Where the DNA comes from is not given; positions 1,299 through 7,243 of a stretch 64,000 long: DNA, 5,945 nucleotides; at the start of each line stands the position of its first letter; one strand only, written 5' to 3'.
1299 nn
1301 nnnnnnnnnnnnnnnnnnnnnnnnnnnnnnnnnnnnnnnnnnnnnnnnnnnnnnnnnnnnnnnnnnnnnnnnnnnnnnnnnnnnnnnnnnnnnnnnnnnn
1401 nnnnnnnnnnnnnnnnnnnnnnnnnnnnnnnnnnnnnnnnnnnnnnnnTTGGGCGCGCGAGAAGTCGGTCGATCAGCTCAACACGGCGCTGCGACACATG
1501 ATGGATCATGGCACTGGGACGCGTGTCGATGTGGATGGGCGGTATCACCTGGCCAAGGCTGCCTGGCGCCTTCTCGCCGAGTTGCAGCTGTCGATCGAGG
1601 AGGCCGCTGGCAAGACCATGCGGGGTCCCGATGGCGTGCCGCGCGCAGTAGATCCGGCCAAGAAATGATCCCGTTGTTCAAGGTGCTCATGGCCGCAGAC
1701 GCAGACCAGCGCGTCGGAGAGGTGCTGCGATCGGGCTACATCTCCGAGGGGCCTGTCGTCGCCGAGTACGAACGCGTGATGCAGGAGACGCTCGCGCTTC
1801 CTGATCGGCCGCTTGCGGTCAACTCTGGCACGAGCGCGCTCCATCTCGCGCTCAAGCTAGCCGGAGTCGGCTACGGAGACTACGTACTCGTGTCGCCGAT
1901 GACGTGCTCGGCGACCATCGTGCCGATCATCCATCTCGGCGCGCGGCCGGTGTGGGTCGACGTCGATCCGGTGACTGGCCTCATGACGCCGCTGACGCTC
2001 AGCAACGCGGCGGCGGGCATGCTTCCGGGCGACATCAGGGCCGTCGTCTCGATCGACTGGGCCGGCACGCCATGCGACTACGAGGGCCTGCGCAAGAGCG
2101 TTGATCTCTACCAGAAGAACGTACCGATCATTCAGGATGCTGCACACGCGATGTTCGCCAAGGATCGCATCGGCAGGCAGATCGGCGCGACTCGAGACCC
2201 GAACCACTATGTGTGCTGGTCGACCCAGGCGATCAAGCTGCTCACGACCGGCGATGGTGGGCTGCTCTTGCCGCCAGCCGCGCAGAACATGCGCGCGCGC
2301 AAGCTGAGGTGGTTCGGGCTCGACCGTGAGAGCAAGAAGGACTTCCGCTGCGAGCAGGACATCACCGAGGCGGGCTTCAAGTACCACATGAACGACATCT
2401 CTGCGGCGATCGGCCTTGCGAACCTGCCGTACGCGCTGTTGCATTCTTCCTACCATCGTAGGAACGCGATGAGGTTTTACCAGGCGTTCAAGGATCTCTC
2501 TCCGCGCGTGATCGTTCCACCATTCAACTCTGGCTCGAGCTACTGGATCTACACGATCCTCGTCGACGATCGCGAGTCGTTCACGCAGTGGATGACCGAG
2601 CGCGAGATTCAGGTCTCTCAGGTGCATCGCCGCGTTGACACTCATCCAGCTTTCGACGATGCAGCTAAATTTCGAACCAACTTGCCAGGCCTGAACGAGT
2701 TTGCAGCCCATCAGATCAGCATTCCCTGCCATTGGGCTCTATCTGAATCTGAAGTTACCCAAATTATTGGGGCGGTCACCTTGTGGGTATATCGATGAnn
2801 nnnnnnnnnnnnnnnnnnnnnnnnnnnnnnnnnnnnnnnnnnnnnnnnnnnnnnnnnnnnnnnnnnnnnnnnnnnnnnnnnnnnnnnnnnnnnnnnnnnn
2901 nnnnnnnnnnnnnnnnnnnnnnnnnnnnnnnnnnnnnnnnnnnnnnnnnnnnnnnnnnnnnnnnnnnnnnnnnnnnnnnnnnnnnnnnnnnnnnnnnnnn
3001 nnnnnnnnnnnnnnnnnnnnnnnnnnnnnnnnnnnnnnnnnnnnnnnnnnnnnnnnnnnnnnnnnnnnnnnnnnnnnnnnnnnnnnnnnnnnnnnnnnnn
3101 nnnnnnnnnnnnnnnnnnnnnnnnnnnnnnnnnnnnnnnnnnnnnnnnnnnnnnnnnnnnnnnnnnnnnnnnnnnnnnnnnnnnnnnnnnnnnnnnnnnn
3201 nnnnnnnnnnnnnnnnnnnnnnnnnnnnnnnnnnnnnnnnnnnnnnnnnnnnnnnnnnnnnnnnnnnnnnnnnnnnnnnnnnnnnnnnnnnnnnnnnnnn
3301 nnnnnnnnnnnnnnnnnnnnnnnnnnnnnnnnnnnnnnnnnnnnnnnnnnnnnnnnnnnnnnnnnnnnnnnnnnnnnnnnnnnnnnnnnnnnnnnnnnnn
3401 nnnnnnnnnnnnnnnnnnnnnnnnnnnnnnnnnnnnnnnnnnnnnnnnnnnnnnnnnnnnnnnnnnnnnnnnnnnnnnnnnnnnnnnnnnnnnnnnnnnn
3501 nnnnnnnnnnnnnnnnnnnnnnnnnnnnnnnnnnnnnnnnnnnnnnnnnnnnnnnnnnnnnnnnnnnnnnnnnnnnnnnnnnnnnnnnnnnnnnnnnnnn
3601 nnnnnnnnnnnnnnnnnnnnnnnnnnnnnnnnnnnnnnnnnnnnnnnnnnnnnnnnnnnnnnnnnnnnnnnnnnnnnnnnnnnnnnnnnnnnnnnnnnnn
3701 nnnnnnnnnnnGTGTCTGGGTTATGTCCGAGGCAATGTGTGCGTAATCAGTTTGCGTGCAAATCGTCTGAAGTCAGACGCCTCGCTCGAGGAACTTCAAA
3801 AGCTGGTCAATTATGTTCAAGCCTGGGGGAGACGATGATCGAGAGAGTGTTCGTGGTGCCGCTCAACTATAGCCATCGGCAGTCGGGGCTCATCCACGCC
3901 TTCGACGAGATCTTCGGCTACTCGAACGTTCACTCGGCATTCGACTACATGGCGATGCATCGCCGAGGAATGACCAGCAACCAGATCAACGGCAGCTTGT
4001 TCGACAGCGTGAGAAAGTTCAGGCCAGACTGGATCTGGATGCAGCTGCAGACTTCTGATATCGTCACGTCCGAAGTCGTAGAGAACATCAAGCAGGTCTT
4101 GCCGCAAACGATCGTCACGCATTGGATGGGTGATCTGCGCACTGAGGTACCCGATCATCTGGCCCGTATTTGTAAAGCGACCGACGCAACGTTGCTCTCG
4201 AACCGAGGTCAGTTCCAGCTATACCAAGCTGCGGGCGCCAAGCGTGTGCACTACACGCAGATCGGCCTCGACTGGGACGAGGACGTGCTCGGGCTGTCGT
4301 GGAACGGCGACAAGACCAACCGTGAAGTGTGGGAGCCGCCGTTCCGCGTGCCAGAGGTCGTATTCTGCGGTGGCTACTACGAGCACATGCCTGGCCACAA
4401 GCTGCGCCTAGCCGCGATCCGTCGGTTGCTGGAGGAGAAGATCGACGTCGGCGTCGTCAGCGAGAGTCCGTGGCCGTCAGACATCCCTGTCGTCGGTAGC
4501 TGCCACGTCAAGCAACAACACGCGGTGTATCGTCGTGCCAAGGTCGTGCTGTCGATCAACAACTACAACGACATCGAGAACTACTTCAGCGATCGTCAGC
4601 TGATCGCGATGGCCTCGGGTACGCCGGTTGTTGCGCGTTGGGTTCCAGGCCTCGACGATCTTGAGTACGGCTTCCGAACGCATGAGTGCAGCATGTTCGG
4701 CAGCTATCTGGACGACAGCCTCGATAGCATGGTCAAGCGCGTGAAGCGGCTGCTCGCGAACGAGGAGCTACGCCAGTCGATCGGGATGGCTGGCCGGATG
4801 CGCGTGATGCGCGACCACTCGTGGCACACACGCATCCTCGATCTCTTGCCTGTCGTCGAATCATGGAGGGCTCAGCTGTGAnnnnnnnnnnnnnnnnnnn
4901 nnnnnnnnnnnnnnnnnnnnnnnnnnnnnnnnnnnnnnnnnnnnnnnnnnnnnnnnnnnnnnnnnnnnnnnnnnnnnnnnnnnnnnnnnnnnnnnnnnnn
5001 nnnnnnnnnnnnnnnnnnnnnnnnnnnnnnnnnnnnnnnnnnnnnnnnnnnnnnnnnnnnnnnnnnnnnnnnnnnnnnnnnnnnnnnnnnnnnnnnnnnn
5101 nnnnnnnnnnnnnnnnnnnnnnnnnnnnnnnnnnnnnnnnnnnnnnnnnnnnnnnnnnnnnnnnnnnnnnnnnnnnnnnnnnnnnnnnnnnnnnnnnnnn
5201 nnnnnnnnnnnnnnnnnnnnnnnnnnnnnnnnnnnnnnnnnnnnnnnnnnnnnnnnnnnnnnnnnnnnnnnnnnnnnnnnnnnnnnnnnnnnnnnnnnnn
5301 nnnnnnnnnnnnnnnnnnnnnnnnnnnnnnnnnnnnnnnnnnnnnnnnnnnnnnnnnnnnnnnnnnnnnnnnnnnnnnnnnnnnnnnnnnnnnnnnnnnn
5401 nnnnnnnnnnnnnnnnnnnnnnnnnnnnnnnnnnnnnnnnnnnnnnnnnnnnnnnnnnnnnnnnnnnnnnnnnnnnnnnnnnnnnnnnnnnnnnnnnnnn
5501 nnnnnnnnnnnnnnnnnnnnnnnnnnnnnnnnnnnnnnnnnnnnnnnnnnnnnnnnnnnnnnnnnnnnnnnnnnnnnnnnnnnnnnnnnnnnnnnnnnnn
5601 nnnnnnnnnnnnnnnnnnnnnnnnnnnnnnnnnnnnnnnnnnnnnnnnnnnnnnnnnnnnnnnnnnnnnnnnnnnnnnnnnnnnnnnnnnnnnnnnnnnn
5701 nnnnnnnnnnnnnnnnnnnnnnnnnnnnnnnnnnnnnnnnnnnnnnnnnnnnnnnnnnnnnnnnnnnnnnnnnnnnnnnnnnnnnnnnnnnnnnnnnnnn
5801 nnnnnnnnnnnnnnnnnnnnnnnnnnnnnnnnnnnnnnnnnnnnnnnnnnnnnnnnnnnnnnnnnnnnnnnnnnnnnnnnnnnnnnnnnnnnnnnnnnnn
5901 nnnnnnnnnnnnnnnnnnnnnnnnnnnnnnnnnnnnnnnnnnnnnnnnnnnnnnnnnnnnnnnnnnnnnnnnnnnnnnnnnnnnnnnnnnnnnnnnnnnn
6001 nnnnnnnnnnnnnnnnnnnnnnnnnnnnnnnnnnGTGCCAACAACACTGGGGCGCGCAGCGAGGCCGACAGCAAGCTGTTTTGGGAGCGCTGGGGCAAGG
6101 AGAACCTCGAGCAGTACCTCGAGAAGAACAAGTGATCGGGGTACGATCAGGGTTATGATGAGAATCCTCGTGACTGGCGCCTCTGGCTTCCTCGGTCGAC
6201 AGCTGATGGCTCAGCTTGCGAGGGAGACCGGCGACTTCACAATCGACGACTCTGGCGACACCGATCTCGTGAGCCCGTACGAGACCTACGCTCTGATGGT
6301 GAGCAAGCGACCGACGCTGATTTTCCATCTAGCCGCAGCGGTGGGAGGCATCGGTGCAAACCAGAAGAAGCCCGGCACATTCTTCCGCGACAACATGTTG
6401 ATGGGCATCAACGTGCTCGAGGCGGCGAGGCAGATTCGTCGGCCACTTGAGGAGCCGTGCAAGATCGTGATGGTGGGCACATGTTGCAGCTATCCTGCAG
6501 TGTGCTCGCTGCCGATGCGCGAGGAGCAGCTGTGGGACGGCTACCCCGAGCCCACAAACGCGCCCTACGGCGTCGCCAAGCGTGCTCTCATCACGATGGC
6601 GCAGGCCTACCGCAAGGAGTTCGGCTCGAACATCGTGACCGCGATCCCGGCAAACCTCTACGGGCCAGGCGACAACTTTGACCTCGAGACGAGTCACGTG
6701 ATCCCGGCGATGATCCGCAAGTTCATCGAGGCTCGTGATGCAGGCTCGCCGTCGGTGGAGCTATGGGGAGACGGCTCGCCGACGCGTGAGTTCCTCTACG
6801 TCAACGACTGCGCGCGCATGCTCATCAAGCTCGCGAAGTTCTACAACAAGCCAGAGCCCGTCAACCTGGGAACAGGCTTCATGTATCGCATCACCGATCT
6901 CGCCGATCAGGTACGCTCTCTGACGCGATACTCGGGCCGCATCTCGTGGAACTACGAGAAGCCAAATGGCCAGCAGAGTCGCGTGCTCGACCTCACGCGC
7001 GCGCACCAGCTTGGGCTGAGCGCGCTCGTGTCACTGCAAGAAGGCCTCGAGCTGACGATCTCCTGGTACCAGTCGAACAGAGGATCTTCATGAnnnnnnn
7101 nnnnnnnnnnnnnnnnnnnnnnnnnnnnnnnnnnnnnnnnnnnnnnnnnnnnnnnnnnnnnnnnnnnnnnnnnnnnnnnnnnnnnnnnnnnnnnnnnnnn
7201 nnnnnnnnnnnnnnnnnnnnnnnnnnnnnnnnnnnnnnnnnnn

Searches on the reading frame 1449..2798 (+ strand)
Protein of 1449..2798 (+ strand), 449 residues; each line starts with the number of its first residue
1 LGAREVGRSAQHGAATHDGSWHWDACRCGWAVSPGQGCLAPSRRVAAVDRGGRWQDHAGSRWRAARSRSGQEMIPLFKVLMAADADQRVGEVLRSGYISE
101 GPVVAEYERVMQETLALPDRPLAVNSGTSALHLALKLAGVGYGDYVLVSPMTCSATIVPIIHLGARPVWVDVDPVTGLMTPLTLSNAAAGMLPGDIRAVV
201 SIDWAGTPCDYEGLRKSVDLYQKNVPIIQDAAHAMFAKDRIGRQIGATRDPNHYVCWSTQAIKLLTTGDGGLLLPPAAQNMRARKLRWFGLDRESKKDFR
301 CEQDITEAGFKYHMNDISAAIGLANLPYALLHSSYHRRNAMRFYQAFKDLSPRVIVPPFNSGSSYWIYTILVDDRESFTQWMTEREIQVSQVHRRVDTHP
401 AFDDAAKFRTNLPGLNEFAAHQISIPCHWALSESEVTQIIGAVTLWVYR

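Call 6: search_protein_families(library=pfam, proteins=[window:1449-2798:+], max_evalue=0.001)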
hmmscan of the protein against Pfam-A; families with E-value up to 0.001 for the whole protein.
window:1449-2798:+ (449 aa): 1 family
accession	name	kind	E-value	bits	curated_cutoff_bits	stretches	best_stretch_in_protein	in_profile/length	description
PF01041.23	DegT_DnrJ_EryC1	-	2.2e-60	205.2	19.8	1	83-443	5-359/360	DegT/DnrJ/EryC1/StrS aminotransferase family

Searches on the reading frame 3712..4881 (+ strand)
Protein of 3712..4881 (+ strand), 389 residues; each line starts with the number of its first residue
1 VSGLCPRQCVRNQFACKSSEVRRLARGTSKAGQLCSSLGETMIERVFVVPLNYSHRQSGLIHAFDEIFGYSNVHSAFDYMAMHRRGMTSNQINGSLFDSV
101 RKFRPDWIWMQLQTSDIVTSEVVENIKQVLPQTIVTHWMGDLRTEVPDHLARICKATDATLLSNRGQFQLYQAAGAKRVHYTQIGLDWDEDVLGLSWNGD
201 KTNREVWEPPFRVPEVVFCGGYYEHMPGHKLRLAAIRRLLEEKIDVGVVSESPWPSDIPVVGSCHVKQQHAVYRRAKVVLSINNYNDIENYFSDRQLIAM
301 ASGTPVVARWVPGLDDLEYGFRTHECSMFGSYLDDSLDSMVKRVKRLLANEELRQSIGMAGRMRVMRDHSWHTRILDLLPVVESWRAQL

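Call 6: search_protein_families(library=pfam, proteins=[window:3712-4881:+], max_evalue=0.001)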
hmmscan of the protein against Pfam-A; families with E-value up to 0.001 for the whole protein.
window:3712-4881:+ (389 aa): 1 family
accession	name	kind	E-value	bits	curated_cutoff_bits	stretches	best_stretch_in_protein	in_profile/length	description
PF13524.12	Glyco_trans_1_2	-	1.1e-15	58.3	25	1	235-379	8-143/144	Glycosyl transferase-like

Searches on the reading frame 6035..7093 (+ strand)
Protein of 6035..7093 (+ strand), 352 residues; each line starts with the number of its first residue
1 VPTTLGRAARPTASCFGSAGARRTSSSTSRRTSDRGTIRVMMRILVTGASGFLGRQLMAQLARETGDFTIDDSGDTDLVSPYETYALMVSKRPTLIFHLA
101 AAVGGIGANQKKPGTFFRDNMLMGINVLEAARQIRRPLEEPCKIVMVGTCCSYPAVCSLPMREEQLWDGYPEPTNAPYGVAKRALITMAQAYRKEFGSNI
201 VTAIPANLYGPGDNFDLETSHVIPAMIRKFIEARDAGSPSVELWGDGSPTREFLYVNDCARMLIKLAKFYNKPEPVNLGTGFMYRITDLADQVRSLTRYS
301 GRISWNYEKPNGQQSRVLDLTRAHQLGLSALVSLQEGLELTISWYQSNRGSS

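Call 6: search_protein_families(library=pfam, proteins=[window:6035-7093:+], max_evalue=0.001)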
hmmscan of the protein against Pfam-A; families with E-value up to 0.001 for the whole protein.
window:6035-7093:+ (352 aa): 3 families
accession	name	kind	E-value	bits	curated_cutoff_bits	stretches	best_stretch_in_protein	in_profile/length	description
PF01370.27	Epimerase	-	6.3e-51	173.5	20.9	1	44-279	1-240/240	NAD dependent epimerase/dehydratase family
PF16363.11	GDP_Man_Dehyd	-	1.8e-22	80.7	27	1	81-293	64-262/332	GDP-mannose 4,6 dehydratase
PF04321.23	RmlD_sub_bind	-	6.6e-06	25.8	27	1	42-101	1-60/287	RmlD substrate binding domain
